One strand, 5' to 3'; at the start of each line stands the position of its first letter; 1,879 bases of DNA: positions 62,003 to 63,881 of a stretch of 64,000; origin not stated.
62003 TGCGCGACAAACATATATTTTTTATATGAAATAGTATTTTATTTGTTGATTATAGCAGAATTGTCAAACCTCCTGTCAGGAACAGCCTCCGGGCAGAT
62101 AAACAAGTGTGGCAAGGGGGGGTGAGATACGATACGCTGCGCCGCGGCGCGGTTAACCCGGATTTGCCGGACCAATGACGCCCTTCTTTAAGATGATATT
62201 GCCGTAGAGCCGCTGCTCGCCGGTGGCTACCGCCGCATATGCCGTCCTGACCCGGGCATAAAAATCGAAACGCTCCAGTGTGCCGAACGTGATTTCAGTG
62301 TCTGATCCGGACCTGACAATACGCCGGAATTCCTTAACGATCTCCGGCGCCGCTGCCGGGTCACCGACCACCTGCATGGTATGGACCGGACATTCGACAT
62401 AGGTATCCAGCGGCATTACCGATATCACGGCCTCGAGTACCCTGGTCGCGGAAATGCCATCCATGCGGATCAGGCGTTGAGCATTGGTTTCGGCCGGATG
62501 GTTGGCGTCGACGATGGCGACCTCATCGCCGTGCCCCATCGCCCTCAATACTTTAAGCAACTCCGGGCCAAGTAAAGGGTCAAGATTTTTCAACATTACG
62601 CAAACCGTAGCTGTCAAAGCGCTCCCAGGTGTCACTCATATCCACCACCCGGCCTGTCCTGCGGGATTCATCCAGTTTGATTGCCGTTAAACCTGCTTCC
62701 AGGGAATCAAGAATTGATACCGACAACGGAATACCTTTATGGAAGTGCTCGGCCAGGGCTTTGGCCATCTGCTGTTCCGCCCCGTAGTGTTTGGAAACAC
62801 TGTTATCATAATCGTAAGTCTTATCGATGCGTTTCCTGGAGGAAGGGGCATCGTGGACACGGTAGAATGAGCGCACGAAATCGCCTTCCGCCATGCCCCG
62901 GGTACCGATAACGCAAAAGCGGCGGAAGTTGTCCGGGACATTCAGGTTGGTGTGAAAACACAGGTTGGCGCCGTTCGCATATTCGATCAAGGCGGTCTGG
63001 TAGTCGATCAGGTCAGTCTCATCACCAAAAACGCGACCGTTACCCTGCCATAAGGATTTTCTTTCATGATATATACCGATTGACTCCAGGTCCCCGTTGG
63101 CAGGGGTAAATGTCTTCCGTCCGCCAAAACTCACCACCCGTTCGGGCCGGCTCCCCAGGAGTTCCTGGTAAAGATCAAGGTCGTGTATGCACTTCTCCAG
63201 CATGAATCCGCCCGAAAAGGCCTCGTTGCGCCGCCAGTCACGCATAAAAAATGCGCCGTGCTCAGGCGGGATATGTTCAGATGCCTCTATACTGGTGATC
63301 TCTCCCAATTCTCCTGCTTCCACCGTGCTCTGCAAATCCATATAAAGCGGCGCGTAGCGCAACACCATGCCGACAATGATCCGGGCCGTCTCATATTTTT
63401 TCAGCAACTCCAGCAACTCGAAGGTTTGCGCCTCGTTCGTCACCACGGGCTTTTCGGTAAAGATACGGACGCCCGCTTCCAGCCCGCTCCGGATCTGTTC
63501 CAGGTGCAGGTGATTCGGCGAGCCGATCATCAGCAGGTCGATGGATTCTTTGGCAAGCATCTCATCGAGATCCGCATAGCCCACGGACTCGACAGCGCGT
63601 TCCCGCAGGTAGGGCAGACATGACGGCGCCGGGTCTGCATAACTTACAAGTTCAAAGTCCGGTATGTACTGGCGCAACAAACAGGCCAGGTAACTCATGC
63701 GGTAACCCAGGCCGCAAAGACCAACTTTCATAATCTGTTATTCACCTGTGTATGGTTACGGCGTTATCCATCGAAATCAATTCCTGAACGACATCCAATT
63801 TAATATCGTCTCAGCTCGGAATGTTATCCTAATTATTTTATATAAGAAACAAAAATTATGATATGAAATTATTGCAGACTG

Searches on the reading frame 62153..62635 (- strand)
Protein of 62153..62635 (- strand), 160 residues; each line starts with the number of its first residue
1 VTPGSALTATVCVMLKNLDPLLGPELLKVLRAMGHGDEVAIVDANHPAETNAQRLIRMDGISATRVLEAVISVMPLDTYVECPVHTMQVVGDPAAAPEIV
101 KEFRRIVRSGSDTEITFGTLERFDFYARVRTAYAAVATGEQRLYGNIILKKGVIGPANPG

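Call 9: search_protein_families(library=pfam, proteins=[window:62153-62635:-], max_evalue=0.00001)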
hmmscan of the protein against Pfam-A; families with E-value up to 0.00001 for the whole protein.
window:62153-62635:- (160 aa): 1 family
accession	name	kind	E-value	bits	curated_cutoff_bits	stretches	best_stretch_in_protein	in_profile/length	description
PF05025.18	RbsD_FucU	-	1.5e-41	142.5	25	1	17-154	2-138/138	RbsD / FucU transport protein family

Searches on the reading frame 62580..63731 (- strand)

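Call 9: search_protein_families(library=pfam, proteins=[window:62580-63731:-], max_evalue=0.00001)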
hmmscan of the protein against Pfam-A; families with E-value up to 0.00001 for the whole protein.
window:62580-63731:- (383 aa): 3 families
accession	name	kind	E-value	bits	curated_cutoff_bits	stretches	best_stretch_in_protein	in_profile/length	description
PF02894.22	GFO_IDH_MocA_C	-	2.3e-19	70.5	22.9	1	136-364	3-217/218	Oxidoreductase family, C-terminal alpha/beta domain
PF22725.1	GFO_IDH_MocA_C3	-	2.5e-18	66.7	27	1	132-281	3-123/124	GFO/IDH/MocA C-terminal domain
PF01408.29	GFO_IDH_MocA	-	2.1e-16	61.1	24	1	1-115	1-114/120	Oxidoreductase family, NAD-binding Rossmann fold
